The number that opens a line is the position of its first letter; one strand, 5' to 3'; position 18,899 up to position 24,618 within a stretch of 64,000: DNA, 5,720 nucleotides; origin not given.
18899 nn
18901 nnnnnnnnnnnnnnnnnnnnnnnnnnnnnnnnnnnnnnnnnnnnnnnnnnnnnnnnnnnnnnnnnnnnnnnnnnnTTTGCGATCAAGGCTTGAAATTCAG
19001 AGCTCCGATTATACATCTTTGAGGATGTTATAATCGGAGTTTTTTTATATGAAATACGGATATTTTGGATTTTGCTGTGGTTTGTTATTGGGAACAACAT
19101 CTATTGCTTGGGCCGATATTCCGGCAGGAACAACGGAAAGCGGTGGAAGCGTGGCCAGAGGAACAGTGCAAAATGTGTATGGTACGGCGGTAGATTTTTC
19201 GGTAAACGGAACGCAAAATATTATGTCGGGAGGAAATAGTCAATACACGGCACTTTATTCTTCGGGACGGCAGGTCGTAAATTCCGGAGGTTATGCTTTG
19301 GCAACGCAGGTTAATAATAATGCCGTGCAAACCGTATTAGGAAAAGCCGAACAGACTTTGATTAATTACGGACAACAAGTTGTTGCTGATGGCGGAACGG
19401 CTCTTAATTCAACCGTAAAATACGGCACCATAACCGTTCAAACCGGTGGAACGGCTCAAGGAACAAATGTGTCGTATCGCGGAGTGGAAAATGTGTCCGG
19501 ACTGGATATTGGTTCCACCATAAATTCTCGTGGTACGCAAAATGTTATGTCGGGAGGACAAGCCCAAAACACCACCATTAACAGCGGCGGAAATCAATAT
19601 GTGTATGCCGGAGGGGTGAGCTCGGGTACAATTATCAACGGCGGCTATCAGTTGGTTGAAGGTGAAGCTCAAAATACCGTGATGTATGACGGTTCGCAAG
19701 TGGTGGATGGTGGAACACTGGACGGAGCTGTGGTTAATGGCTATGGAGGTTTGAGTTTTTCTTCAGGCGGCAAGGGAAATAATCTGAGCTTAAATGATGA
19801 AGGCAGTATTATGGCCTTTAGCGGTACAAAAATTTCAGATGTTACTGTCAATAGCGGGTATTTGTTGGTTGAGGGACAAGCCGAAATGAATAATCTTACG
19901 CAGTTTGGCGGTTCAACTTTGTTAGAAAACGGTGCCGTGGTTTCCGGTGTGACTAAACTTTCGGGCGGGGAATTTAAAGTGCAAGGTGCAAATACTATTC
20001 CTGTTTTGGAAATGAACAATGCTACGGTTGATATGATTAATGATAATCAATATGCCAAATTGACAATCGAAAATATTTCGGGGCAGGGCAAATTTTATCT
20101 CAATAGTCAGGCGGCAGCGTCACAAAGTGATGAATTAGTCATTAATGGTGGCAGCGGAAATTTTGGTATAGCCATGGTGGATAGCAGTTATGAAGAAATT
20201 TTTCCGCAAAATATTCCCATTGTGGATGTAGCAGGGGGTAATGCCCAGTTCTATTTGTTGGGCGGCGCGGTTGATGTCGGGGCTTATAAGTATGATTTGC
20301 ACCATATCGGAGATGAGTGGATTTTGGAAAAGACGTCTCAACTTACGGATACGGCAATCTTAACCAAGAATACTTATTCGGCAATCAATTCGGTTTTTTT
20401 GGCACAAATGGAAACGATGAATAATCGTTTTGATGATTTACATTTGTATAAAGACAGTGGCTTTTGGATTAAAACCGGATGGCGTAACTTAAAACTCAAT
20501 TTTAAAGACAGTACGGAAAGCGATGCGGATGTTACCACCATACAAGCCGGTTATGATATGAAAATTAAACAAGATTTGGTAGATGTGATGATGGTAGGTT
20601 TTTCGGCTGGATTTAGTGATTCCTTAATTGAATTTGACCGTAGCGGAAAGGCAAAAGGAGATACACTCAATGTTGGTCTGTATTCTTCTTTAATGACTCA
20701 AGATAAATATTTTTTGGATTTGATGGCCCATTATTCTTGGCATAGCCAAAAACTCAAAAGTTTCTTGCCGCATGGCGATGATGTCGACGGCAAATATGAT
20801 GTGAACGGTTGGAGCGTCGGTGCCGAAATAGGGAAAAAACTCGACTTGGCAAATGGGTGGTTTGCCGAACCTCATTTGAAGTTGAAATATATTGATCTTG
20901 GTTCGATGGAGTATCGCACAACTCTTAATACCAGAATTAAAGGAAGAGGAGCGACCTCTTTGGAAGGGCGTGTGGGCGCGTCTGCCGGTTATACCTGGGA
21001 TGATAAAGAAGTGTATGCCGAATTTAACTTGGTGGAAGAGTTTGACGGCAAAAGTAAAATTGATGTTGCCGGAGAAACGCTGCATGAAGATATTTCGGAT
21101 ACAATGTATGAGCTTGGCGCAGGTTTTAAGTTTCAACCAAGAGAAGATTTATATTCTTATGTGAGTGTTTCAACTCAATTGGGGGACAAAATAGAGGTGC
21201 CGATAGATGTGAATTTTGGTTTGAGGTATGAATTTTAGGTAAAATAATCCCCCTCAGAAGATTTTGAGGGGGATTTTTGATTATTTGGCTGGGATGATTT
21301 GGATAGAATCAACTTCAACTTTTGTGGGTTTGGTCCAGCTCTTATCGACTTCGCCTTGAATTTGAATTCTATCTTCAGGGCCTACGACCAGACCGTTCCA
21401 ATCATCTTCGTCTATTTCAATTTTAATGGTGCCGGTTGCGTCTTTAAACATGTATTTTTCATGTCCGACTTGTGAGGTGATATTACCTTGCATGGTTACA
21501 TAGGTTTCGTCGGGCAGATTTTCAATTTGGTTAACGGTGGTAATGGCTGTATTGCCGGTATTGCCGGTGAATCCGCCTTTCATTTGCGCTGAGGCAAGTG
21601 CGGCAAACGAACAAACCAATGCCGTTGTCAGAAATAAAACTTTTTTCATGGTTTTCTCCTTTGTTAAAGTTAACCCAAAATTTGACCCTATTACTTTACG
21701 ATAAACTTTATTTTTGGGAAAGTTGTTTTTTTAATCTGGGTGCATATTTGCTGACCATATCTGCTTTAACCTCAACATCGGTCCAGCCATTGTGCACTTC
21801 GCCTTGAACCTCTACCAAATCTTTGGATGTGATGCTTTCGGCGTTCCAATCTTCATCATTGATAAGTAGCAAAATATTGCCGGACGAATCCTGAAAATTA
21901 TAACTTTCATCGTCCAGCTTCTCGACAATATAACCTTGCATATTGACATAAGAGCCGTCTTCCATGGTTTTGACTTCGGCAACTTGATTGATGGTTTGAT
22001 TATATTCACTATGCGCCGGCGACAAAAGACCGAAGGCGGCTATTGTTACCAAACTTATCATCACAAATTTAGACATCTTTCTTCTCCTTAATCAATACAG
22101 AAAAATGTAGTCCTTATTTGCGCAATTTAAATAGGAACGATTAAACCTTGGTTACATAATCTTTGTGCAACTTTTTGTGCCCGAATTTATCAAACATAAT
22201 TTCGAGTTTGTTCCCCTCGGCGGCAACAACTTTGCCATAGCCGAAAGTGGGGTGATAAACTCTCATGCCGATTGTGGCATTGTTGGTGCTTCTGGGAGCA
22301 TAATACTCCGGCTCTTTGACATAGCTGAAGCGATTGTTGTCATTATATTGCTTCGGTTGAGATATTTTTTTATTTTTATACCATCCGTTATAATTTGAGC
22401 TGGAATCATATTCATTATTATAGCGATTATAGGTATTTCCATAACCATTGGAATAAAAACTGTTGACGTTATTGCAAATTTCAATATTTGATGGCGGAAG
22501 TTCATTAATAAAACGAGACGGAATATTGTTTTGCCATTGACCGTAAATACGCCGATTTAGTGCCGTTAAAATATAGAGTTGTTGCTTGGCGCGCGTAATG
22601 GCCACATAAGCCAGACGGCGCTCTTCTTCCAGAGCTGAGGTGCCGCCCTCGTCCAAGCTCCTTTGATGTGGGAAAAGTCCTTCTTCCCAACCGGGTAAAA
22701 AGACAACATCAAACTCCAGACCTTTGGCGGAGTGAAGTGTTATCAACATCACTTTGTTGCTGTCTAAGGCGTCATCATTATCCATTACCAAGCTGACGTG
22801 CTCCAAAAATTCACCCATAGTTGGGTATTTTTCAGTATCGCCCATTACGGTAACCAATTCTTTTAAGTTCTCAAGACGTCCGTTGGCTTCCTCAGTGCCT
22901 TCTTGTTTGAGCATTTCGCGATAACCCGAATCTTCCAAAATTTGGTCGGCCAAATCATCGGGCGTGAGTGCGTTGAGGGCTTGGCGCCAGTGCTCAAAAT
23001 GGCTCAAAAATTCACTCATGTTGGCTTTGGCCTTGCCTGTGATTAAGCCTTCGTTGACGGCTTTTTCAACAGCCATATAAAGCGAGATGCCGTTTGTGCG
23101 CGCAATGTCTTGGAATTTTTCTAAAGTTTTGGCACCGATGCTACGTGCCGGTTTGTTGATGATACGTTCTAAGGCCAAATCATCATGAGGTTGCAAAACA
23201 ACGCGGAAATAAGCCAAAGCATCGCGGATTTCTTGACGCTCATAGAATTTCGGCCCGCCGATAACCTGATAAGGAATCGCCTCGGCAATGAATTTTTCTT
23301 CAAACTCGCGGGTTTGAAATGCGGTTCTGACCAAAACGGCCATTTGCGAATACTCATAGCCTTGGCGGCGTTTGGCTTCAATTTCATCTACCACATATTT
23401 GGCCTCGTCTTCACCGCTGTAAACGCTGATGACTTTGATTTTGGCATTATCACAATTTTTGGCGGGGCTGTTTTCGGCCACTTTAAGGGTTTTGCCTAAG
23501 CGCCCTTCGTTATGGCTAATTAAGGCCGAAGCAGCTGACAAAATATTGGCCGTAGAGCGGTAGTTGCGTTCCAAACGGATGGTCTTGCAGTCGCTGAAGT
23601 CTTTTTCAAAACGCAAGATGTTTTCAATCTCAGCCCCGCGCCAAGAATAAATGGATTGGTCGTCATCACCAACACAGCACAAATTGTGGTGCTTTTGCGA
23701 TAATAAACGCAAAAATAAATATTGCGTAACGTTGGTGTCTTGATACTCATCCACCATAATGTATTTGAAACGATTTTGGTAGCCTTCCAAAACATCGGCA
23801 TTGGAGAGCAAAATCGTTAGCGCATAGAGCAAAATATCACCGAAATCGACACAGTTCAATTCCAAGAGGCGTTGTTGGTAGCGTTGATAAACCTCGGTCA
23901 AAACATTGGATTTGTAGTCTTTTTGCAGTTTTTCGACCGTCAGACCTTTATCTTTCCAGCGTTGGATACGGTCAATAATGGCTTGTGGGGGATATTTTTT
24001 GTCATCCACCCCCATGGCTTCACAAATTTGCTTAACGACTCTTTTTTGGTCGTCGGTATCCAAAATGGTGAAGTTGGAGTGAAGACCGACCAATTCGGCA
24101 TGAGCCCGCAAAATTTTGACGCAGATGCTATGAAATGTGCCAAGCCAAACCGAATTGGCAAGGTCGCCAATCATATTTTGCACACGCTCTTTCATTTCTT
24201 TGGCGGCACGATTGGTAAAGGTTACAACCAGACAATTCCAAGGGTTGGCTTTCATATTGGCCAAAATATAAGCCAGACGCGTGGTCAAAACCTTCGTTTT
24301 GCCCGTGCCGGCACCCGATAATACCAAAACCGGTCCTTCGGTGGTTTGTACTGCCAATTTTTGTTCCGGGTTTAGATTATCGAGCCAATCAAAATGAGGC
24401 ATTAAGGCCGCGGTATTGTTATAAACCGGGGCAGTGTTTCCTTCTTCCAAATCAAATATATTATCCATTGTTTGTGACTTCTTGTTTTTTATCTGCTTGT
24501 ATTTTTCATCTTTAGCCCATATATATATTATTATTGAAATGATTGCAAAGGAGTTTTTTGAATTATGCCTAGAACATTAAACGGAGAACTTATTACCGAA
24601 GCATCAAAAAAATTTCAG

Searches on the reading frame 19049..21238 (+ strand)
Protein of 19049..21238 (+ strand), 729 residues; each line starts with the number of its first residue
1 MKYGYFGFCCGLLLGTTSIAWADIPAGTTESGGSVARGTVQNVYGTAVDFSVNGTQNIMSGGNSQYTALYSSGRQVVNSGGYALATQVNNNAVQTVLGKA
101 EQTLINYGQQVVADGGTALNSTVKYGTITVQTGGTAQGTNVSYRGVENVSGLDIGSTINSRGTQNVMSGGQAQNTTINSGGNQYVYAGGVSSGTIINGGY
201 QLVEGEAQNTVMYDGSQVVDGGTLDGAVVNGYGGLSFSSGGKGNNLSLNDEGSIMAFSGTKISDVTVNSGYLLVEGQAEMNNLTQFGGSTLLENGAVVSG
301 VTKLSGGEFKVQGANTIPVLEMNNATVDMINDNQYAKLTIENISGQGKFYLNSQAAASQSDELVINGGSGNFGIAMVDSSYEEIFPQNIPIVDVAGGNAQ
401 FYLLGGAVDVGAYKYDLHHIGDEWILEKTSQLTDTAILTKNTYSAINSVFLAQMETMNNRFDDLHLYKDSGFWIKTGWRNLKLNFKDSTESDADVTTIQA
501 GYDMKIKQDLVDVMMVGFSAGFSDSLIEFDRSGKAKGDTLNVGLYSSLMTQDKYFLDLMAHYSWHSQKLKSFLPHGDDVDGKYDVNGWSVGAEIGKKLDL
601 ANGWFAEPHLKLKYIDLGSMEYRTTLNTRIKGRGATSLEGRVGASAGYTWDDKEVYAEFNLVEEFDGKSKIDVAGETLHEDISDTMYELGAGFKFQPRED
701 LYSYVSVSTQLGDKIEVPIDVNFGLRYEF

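Call 41: search_protein_families(library=ncbifam, proteins=[window:19049-21238:+], max_evalue=1e-10)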
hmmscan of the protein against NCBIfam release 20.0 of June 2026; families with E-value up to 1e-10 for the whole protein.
window:19049-21238:+ (729 aa): 5 families
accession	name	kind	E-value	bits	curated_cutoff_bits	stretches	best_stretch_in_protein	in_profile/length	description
TIGR01414.1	autotrans_barl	domain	3.8e-64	217.3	16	1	332-729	2-432/432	autotransporter outer membrane beta-barrel domain-containing protein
NF040482.1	auto_BafA_Cterm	equivalog_domain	2e-27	95.9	700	1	489-729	398-643/643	BafA family autotransporter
NF033177.1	auto_Ag43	equivalog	5.5e-20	71.1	1200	1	54-377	100-429/948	Ag43/Cah family autotransporter adhesin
NF033176.1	auto_AIDA-I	exception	2.1e-19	68.5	1200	1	24-212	240-438/1287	autotransporter adhesin AIDA-I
TIGR04415.1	O_hepto_targRPT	repeat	3.2e-19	68.7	30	0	155-189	4-38/38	strand-loop-strand repeat protein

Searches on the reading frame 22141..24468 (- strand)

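Call 41: search_protein_families(library=ncbifam, proteins=[window:22141-24468:-], max_evalue=1e-10)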
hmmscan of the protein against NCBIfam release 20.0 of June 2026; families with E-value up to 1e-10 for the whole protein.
window:22141-24468:- (775 aa): 13 families
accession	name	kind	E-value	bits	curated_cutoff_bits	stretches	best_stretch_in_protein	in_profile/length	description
TIGR01073.1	pcrA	equivalog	6.3e-252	838.1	911.2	1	29-771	2-721/725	DNA helicase PcrA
NF008743.0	PRK11773.1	equivalog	1.3e-212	708.1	965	1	28-771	6-714/720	DNA helicase II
TIGR01075.1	uvrD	equivalog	7.3e-206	685.7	1144.45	1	29-771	2-711/715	DNA helicase II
TIGR01074.1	rep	equivalog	6e-171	570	951.45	1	32-663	2-639/668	DNA helicase Rep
NF008172.0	PRK10919.1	equivalog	5.5e-132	441.2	1168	1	32-663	3-639/673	DNA helicase Rep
TIGR02785.1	addA_Gpos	equivalog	1e-59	202.5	707.65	3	188-316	339-479/1234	helicase-exonuclease AddAB subunit AddA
NF008276.0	PRK11054.1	equivalog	4.7e-52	177.4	543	2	31-186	196-343/684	DNA helicase IV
TIGR00609.1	recB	equivalog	1.2e-45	156.1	696.05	1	155-636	291-813/1175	exodeoxyribonuclease V subunit beta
TIGR02784.1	addA_alphas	equivalog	6.8e-35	120.7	860.75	1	414-593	625-797/1138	double-strand break repair helicase AddA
NF010485.0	PRK13909.1-2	equivalog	1.7e-30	106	650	1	181-391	272-489/909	RecB-like helicase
NF010487.0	PRK13909.1-4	equivalog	6.2e-29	100.8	759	1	184-423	271-525/924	RecB-like helicase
NF008128.0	PRK10876.1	equivalog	2.8e-18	65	1697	1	159-321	304-465/1181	exodeoxyribonuclease V subunit beta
NF041464.1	HelD_BACSU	equivalog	2.1e-15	55.7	419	1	224-401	535-700/779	RNA polymerase recycling motor HelD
